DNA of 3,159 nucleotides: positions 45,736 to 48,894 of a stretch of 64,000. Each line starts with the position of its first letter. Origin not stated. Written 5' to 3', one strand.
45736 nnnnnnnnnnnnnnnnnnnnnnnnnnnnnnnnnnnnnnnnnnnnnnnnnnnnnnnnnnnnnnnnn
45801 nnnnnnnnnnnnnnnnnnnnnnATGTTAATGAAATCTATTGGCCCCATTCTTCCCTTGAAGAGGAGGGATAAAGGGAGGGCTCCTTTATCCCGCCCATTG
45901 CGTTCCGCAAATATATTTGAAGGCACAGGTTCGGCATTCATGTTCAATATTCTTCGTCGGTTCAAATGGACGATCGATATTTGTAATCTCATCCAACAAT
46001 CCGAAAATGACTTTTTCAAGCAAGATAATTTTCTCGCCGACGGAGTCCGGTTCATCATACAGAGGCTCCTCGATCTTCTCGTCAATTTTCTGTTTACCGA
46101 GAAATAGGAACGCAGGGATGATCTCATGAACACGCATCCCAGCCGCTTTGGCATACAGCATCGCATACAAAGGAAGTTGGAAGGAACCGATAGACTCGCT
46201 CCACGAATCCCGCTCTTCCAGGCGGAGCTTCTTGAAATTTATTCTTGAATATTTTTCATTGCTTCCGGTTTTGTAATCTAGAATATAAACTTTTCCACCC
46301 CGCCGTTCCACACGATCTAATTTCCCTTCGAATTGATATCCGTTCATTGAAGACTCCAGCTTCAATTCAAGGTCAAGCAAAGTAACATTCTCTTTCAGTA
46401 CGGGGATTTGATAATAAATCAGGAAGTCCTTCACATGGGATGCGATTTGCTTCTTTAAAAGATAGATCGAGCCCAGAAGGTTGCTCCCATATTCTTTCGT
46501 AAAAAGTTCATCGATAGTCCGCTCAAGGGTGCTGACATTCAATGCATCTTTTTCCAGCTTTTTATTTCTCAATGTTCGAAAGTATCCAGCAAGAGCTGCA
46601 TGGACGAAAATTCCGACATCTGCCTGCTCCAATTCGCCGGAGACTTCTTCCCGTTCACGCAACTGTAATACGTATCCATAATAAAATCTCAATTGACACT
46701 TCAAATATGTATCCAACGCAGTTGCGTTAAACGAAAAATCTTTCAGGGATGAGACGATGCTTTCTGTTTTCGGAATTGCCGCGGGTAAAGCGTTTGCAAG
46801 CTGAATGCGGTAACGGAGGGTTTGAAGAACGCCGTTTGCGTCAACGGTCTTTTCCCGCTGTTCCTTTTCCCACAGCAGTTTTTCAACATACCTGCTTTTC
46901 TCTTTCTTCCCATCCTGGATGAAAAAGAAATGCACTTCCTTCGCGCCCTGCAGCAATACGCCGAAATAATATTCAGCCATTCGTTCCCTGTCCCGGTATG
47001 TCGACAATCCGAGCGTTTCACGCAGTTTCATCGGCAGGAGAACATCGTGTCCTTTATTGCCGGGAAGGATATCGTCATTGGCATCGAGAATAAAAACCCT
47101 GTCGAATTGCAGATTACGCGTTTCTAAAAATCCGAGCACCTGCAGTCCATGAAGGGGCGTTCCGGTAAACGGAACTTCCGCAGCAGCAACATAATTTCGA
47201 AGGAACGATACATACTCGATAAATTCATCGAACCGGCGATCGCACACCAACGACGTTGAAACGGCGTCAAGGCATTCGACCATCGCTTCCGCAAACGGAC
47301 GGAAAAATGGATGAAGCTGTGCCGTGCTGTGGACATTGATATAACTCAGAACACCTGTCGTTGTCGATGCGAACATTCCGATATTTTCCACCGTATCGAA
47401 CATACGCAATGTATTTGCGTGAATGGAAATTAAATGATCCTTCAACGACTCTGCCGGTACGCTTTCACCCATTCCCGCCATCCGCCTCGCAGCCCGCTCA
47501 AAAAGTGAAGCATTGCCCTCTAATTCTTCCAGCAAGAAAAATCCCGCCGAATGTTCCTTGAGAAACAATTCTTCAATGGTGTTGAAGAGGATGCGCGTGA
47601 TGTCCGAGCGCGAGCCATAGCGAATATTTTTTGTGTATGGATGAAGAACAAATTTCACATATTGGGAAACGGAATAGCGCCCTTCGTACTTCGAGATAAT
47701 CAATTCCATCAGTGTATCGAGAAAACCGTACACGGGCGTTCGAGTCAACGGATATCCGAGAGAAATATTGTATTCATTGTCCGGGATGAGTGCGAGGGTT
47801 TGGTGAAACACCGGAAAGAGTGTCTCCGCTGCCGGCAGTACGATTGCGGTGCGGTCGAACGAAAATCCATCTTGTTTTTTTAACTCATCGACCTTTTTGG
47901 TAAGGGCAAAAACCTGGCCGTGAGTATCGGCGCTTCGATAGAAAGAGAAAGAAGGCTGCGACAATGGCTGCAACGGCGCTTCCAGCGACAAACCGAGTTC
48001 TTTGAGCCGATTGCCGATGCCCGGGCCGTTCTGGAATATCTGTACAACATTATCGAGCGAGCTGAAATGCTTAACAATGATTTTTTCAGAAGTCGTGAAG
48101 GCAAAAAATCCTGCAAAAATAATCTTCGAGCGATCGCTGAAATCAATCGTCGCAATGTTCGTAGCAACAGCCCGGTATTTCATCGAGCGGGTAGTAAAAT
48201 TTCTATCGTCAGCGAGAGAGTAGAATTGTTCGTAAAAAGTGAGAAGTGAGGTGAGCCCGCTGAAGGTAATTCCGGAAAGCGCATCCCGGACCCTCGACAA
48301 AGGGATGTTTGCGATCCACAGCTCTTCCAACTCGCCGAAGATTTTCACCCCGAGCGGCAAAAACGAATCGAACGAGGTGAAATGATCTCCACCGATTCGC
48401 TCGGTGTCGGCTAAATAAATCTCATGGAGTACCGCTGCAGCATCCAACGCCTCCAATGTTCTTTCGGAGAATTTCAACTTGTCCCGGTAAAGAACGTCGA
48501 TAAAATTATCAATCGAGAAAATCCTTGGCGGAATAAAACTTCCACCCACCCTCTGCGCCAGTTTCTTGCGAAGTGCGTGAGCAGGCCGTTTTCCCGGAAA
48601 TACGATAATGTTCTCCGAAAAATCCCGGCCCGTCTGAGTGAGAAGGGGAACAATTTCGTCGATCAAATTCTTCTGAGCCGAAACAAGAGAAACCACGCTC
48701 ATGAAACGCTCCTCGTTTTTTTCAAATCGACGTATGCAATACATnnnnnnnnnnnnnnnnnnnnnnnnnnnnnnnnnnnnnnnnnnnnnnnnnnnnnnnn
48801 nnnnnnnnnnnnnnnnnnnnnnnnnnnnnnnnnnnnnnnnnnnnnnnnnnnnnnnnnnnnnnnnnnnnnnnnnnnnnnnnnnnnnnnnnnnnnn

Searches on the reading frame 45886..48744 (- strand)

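Call 46: search_protein_families(library=pfam, proteins=[window:45886-48744:-], max_evalue=0.00001)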
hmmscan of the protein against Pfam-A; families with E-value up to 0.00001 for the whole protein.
window:45886-48744:- (952 aa): 1 family
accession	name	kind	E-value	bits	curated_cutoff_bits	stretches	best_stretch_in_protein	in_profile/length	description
PF12705.13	PDDEXK_1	-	1.3e-32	114.1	22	1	672-946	2-246/247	PD-(D/E)XK nuclease superfamily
